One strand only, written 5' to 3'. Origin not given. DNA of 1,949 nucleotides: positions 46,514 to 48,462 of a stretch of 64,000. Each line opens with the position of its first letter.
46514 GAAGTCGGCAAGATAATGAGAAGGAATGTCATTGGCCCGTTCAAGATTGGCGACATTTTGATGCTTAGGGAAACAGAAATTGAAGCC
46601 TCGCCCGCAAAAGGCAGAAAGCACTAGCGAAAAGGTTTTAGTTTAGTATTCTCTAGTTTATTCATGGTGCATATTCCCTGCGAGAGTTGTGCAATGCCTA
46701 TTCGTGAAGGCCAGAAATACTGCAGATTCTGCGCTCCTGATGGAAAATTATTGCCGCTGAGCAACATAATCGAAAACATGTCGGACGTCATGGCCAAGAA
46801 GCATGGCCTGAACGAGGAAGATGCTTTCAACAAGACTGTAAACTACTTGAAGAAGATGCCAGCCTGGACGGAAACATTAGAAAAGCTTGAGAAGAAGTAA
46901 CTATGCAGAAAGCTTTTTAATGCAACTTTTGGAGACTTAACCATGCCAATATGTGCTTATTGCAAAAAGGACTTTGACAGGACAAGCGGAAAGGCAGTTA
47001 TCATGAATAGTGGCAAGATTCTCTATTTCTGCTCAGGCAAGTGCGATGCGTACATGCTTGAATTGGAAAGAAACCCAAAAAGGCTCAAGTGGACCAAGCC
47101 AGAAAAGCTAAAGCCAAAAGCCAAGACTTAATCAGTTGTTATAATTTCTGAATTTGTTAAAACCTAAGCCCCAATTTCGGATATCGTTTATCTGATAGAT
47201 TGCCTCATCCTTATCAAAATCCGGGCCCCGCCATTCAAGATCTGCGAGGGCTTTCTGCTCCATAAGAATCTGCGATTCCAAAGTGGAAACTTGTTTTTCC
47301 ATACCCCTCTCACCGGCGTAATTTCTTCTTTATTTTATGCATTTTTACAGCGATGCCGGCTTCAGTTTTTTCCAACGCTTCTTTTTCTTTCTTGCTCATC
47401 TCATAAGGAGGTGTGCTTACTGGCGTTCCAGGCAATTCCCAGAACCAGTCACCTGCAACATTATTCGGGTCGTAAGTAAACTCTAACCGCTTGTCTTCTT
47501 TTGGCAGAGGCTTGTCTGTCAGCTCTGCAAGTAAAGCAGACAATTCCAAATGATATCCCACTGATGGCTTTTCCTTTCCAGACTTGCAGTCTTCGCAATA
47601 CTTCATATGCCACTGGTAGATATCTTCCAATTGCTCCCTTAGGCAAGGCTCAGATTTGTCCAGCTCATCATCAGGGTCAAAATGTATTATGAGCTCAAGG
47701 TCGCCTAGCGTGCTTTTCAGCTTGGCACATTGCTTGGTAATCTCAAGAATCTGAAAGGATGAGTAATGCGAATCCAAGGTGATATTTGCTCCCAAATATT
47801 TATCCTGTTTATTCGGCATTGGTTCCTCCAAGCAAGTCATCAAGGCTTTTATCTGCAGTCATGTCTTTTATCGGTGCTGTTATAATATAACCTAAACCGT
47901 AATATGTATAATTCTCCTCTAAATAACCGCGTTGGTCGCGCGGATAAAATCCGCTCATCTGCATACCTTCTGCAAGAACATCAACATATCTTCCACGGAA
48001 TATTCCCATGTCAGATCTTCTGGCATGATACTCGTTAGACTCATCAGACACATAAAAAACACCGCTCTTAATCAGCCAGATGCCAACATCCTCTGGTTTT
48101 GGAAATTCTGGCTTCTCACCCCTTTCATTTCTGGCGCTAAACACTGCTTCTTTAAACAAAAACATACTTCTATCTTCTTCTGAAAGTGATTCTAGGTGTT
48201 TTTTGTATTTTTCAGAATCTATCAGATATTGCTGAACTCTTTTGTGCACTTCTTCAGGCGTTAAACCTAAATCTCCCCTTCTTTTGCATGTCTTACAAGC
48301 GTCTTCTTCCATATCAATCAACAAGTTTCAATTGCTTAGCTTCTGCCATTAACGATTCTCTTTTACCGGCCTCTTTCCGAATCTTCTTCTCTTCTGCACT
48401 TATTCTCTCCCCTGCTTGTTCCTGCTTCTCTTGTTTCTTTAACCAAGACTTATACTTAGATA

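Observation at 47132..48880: Orphan four-gene, translationally coupled operon convergent on the ribosomal-protein operon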

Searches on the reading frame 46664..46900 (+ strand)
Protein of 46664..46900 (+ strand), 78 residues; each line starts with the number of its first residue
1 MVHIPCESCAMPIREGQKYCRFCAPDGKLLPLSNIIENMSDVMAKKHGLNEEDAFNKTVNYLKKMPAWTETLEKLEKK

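Call 76: search_protein_families(library=pfam, proteins=[window:46664-46900:+], max_evalue=0.01)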
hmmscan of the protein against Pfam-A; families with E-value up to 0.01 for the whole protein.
window:46664-46900:+ (78 aa): 1 family
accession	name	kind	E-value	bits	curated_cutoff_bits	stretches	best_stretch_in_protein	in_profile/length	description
PF12674.12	Zn_ribbon_2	-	3.7e-07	31.2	22.5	1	6-68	2-80/81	Putative zinc ribbon domain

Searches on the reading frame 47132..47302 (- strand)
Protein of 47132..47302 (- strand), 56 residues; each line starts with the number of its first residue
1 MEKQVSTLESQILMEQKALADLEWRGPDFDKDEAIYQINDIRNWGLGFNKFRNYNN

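Call 3: search_protein_families(library=pfam, proteins=[window:47132-47302:-], max_evalue=1)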
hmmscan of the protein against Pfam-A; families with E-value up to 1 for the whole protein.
window:47132-47302:- (56 aa): 0 families

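Call 4: search_protein_families(library=padloc, proteins=[window:47132-47302:-], max_evalue=1)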
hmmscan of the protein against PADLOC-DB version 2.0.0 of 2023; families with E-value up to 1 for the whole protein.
window:47132-47302:- (56 aa): 0 families

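Call 7: search_protein_families(library=ncbifam, proteins=[window:47132-47302:-], max_evalue=1)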
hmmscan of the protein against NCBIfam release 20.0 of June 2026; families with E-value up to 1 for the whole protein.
window:47132-47302:- (56 aa): 1 family
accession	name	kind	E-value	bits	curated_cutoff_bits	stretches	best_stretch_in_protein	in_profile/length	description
NF002591.0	PRK02249.1-5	equivalog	0.0022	17.2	479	1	11-45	256-290/351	DNA primase regulatory subunit PriL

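Call 8: search_protein_families(library=phrogs, proteins=[window:47132-47302:-], max_evalue=1)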
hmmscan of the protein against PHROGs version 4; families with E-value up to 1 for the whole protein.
window:47132-47302:- (56 aa): 0 families

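Call 73: search_solved_structures(query=A3, max_evalue=10)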
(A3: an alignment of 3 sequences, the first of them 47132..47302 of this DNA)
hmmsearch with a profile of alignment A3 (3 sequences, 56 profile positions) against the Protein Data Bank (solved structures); distinct sequences matched with E-value up to 10: 3.
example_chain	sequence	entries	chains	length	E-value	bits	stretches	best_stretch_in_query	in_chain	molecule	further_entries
7mcc_A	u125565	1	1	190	0.0012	21.6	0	32-46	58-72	AI-designed TIM-barrel F2C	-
7smj_A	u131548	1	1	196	0.0014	21.4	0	32-46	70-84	AI-designed TIM-barrel F2N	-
3m2p_A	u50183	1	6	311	0.5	13.2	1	16-41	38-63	UDP-N-acetylglucosamine 4-epimerase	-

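Call 103: find_encoding_contigs(protein=window:47132-47302:-, flank=3000, max_places=10)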
Protein window:47132-47302:- (56 aa): 9 contigs read that carry it; 8 places shown.
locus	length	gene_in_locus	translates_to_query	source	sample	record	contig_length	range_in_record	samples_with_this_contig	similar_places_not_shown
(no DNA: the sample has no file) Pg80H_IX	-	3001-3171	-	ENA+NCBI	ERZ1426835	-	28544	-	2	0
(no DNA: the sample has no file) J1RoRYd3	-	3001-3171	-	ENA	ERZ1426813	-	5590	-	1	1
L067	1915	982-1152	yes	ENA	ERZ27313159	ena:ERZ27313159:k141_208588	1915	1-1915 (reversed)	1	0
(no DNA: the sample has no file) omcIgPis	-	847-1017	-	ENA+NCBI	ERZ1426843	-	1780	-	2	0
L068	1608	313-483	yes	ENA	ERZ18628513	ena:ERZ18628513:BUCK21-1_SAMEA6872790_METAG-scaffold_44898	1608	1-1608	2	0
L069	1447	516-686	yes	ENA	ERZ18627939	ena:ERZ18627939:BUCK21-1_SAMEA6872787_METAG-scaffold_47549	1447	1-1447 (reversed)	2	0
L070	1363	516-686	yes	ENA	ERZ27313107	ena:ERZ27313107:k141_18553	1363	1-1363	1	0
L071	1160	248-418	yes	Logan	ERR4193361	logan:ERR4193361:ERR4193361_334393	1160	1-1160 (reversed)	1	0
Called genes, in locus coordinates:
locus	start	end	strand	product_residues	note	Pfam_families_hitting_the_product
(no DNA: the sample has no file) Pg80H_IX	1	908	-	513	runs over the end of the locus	PF02310:B12-binding, PF04055:Radical_SAM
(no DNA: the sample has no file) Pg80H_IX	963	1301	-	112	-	PF16325:Peptidase_U32_C (weak)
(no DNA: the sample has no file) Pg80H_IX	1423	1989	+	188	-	-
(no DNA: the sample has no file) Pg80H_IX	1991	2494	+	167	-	-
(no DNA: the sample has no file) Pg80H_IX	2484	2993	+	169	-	-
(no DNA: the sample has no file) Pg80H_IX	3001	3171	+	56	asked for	-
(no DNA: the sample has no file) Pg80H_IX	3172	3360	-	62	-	PF01246:Ribosomal_L24e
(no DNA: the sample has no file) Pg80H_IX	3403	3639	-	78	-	PF12674:Zn_ribbon_2 (weak)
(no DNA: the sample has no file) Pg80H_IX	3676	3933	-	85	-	?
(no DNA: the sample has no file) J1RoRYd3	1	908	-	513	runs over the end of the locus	PF02310:B12-binding, PF04055:Radical_SAM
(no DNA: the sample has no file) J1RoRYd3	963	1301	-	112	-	PF16325:Peptidase_U32_C (weak)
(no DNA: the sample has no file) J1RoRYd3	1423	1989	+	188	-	-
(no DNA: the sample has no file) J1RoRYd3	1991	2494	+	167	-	-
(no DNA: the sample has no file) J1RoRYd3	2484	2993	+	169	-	-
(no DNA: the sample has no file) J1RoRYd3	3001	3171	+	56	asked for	-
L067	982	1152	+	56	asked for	-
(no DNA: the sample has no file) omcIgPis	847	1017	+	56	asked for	-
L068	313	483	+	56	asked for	-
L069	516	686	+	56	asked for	-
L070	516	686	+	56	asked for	-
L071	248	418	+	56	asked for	-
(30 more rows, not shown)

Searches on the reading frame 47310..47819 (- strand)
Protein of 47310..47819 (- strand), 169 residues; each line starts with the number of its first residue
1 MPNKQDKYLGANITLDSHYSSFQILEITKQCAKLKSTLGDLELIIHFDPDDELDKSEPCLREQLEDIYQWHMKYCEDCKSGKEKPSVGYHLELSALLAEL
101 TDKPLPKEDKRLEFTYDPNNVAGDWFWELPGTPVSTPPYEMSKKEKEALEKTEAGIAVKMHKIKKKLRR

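Call 3: search_protein_families(library=pfam, proteins=[window:47310-47819:-], max_evalue=1)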
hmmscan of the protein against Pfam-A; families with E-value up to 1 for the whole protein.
window:47310-47819:- (169 aa): 0 families

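Call 4: search_protein_families(library=padloc, proteins=[window:47310-47819:-], max_evalue=1)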
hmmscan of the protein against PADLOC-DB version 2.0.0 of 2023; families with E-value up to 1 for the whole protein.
window:47310-47819:- (169 aa): 0 families

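Call 7: search_protein_families(library=ncbifam, proteins=[window:47310-47819:-], max_evalue=1)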
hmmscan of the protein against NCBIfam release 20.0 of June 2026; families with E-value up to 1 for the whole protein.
window:47310-47819:- (169 aa): 0 families

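Call 8: search_protein_families(library=phrogs, proteins=[window:47310-47819:-], max_evalue=1)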
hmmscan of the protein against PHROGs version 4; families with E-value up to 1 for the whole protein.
window:47310-47819:- (169 aa): 0 families

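Call 18: find_homologous_proteins(query=window:47310-47819:-, max_evalue=0.001)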
Query window:47310-47819:- (169 aa): 1 proteins with E <= 0.001 among 38 candidates.
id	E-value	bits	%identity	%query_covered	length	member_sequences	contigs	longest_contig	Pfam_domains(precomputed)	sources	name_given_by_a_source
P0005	1.1e-109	382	99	100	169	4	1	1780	-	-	-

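Call 26: find_related_loci(query=window:47310-47819:-, collection=viral_contigs, flank=5000)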
Query window:47310-47819:- (169 aa) in viral_contigs; peptide patterns used: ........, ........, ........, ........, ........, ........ (x = any residue, [..] = any of these).
8 stretches matched a pattern, but none encodes a relative of the query by tblastn (E <= 1e-3).

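Call 47: find_encoding_contigs(protein=P0005, flank=6000, max_places=6)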
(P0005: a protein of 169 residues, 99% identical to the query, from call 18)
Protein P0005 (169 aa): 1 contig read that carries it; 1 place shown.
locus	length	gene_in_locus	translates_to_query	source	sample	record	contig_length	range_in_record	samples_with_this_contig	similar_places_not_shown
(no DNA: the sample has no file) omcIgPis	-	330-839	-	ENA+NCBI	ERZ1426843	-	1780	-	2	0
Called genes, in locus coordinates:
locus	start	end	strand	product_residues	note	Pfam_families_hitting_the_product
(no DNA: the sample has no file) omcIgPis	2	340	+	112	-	?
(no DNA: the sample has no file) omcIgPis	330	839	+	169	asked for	-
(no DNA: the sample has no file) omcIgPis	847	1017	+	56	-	-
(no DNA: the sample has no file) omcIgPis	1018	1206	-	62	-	PF01246:Ribosomal_L24e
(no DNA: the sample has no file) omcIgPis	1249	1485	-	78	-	PF12674:Zn_ribbon_2 (weak)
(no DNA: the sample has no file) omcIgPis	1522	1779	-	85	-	?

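Call 94: search_dna_similar(query=window:47310-47819:-, collection=phages, mode=protein, max_evalue=0.01, max_rows=5)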
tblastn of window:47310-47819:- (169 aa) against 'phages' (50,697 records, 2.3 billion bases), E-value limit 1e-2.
No match.

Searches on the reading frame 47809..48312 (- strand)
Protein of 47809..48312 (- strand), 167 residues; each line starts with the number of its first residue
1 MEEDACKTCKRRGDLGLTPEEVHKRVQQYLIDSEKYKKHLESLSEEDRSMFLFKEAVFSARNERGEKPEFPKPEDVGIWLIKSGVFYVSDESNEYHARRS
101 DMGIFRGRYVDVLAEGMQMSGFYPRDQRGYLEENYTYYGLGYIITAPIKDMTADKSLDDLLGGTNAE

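Call 3: search_protein_families(library=pfam, proteins=[window:47809-48312:-], max_evalue=1)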
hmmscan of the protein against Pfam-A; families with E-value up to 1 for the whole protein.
window:47809-48312:- (167 aa): 1 family
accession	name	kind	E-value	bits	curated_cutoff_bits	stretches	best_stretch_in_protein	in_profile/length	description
PF18070.6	Cas9_PI2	-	0.094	13.9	27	1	16-53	19-56/59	CRISPR-Cas9 PI domain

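Call 4: search_protein_families(library=padloc, proteins=[window:47809-48312:-], max_evalue=1)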
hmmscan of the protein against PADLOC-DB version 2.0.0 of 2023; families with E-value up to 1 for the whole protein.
window:47809-48312:- (167 aa): 0 families

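Call 7: search_protein_families(library=ncbifam, proteins=[window:47809-48312:-], max_evalue=1)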
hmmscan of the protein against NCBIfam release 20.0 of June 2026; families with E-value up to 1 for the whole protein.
window:47809-48312:- (167 aa): 0 families

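Call 8: search_protein_families(library=phrogs, proteins=[window:47809-48312:-], max_evalue=1)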
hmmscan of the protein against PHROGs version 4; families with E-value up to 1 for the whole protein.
window:47809-48312:- (167 aa): 1 family
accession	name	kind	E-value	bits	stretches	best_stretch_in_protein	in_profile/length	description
phrog_12592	-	unknown function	0.053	14.5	1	21-50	17-43/62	-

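Call 17: find_homologous_proteins(query=window:47809-48312:-, max_evalue=0.001)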
Query window:47809-48312:- (167 aa): 1 proteins with E <= 0.001 among 45 candidates.
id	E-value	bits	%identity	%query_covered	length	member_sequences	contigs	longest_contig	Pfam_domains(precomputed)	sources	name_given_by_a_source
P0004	4.0e-108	377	100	100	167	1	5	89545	-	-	-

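Call 25: find_related_loci(query=window:47809-48312:-, collection=viral_contigs, flank=5000)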
Query window:47809-48312:- (167 aa) in viral_contigs; peptide patterns used: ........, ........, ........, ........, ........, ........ (x = any residue, [..] = any of these).
2 stretches matched a pattern, but none encodes a relative of the query by tblastn (E <= 1e-3).

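Call 43: search_protein_representatives(protein=window:47809-48312:-)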
Query: 167 residues. Proteins with E-value up to 0.001 (for the whole library): 4; up to 1e-10: 2; up to 1e-30: 1. The best 4 are listed.
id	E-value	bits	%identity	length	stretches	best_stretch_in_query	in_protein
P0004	1.3e-108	376.9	100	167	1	1-167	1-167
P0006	9.8e-23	97.6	41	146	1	18-158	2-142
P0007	1.9e-07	47.9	32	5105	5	57-94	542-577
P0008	5.1e-04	36.7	35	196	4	3-28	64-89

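Call 46: list_cluster_members(proteins=[P0006, P0005, P0004])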
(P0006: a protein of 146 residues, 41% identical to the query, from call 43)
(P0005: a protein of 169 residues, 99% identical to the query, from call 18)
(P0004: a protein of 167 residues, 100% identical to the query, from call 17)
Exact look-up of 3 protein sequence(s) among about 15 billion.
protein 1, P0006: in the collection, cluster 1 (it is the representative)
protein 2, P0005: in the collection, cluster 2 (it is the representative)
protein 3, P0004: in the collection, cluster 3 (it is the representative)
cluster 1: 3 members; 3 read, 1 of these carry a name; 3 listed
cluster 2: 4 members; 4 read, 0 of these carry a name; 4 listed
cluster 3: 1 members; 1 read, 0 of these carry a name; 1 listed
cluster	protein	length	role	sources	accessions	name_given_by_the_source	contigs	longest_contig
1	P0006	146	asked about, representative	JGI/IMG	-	-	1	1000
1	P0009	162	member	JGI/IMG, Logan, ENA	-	hypothetical protein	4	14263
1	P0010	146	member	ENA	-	-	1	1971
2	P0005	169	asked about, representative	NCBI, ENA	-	-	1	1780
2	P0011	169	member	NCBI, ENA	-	-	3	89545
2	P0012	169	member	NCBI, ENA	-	-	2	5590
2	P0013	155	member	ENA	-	-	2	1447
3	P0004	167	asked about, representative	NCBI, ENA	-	-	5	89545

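Call 48: find_encoding_contigs(protein=P0004, flank=6000, max_places=6)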
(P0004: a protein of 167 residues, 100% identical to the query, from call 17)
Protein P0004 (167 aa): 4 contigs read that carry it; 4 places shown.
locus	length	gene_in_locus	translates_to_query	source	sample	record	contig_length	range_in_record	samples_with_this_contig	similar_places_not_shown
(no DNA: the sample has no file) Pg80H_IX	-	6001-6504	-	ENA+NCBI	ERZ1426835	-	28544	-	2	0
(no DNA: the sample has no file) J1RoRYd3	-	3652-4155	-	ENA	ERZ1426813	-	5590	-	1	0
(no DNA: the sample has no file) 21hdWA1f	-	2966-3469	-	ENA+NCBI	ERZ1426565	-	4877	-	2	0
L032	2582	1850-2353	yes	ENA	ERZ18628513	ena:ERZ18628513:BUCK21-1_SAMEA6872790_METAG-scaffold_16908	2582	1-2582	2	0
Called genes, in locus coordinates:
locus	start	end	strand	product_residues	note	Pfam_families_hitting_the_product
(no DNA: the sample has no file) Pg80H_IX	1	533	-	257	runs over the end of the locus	PF01138:RNase_PH, PF03725:RNase_PH_C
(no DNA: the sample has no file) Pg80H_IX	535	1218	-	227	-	PF22625:ECR1_N_2, PF21266:S1_RRP4 (weak), PF15985:KH_6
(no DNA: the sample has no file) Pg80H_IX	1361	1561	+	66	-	-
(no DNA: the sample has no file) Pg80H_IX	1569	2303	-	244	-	PF01172:SBDS_N, PF09377:SBDS_domain_II, PF20268:SBDS_C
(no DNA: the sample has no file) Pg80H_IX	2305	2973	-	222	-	PF10584:Proteasome_A_N, PF00227:Proteasome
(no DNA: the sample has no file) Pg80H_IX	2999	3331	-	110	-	PF01900:RNase_P_Rpp14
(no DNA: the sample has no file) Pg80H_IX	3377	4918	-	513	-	PF02310:B12-binding, PF04055:Radical_SAM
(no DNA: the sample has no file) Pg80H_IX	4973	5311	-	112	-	PF16325:Peptidase_U32_C (weak)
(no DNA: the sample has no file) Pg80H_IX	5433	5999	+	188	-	-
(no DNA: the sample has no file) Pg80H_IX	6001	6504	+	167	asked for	-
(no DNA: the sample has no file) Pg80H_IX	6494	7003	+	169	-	-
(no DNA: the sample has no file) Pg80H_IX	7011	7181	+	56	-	-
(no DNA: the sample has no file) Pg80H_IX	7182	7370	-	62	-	PF01246:Ribosomal_L24e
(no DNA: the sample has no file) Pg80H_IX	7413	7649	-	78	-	PF12674:Zn_ribbon_2 (weak)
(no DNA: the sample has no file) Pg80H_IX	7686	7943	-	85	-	?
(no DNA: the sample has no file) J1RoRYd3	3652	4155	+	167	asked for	-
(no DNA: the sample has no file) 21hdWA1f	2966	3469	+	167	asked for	-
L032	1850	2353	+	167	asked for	-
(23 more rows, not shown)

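Call 50: find_related_loci(query=P0009, collection=metagenome_contigs, flank=7000)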
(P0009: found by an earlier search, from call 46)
Query P0009 (162 aa) in metagenome_contigs; peptide patterns used: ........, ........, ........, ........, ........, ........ (x = any residue, [..] = any of these).
166 stretches matched a pattern; 1 encode a relative of the query (tblastn E <= 1e-3); 1 distinct loci.
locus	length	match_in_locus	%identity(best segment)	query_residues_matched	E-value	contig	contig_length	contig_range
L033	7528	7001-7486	100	1-162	4e-111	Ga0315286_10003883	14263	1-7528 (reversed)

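Call 52: find_encoding_contigs(protein=L033:7001-7486:+, flank=6000, max_places=8)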
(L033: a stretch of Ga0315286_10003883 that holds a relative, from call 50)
Protein L033:7001-7486:+ (162 aa): 8 contigs read that carry it; 8 places shown.
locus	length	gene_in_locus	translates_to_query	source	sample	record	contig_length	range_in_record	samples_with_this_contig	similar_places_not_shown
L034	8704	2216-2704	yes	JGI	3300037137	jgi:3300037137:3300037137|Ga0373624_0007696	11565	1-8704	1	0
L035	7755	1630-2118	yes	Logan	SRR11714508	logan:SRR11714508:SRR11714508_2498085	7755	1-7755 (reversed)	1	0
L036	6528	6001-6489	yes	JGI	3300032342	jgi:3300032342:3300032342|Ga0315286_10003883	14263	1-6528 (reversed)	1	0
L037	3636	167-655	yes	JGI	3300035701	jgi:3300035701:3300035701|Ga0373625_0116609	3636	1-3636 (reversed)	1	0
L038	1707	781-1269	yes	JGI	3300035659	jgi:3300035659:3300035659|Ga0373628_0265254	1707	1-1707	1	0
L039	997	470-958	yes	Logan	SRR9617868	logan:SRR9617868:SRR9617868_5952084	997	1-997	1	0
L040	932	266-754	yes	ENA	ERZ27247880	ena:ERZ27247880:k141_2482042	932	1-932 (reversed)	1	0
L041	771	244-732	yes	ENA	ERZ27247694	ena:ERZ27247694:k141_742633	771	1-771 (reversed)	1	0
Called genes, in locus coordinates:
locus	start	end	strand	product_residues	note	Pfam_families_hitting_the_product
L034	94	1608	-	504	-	PF02310:B12-binding, PF04055:Radical_SAM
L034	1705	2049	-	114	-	PF16325:Peptidase_U32_C (weak)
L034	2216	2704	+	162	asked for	-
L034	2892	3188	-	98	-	PF01200:Ribosomal_S28e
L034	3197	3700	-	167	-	PF01248:Ribosomal_L7Ae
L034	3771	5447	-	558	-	PF00749:tRNA-synt_1c, PF03950:tRNA-synt_1c_C, PF20974:tRNA-synt_1c_C2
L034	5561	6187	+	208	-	-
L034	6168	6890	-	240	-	PF00149:Metallophos, PF12850:Metallophos_2 (faint)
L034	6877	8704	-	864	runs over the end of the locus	PF04851:ResIII, PF00270:DEAD, PF00271:Helicase_C, PF19306:WHD_Lhr, PF08494:DEAD_assoc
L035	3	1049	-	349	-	?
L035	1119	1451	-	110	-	PF16325:Peptidase_U32_C (weak)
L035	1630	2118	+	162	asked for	-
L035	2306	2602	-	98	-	PF01200:Ribosomal_S28e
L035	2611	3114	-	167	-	PF01248:Ribosomal_L7Ae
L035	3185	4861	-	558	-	PF00749:tRNA-synt_1c, PF03950:tRNA-synt_1c_C, PF20974:tRNA-synt_1c_C2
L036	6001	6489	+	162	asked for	-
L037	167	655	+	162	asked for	-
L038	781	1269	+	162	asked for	-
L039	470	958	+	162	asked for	-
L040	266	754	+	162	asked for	-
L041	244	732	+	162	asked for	-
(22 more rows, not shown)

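Call 72: search_solved_structures(query=A7, max_evalue=10)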
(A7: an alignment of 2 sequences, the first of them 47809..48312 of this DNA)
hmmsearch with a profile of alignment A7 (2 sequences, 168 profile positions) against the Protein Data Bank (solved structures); distinct sequences matched with E-value up to 10: 5.
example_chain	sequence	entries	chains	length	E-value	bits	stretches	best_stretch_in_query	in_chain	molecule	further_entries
2rsi_A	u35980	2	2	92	0.26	14.4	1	4-48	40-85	Zinc finger protein ZFAT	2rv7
6xsk_B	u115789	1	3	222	0.55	13.3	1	14-131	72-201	Hemagglutinin HA2 chain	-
4flb_A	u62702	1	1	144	1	12.4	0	87-119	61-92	Regulation of nuclear pre-mRNA domain-containing protein 2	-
9m1m_C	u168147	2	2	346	1.5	11.9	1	12-67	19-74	Tubulin-specific chaperone C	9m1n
9dir_A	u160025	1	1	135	9.2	9.3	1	7-55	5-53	ChuA binding protein G7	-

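Call 78: predict_structure(alignment_id=A7)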
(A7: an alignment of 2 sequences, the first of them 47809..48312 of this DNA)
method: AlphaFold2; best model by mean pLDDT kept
length: 167 residues; sequences in the alignment: 2
mean_pLDDT: 43.2   pTM: 0.37
mean pLDDT of the five models: 43.2, 42.5, 38.3, 36.7, 34.3
residues with pLDDT >= 90: 0; 70-90: 0; 50-70: 33; < 50: 134
segments of 3 or more residues with pLDDT < 50: 1-23, 25-70, 84-86, 88-102, 121-147, 149-167
pLDDT, mean of each block of 10 residues (from residue 1): 34 41 47 45 42 34 36 52 50 44 53 55 40 43 43 37 36
secondary structure, 60 per line:
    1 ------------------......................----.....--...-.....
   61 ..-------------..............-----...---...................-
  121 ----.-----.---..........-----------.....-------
elements in order: H19-40 H45-49 H56-62 E76-89 E95-97 E101-108 H109-119 E135-144 H156-160

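Call 93: search_dna_similar(query=window:47809-48312:-, collection=phages, mode=protein, max_evalue=0.01, max_rows=5)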
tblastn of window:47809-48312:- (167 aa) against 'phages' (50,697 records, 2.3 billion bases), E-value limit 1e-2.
No match.
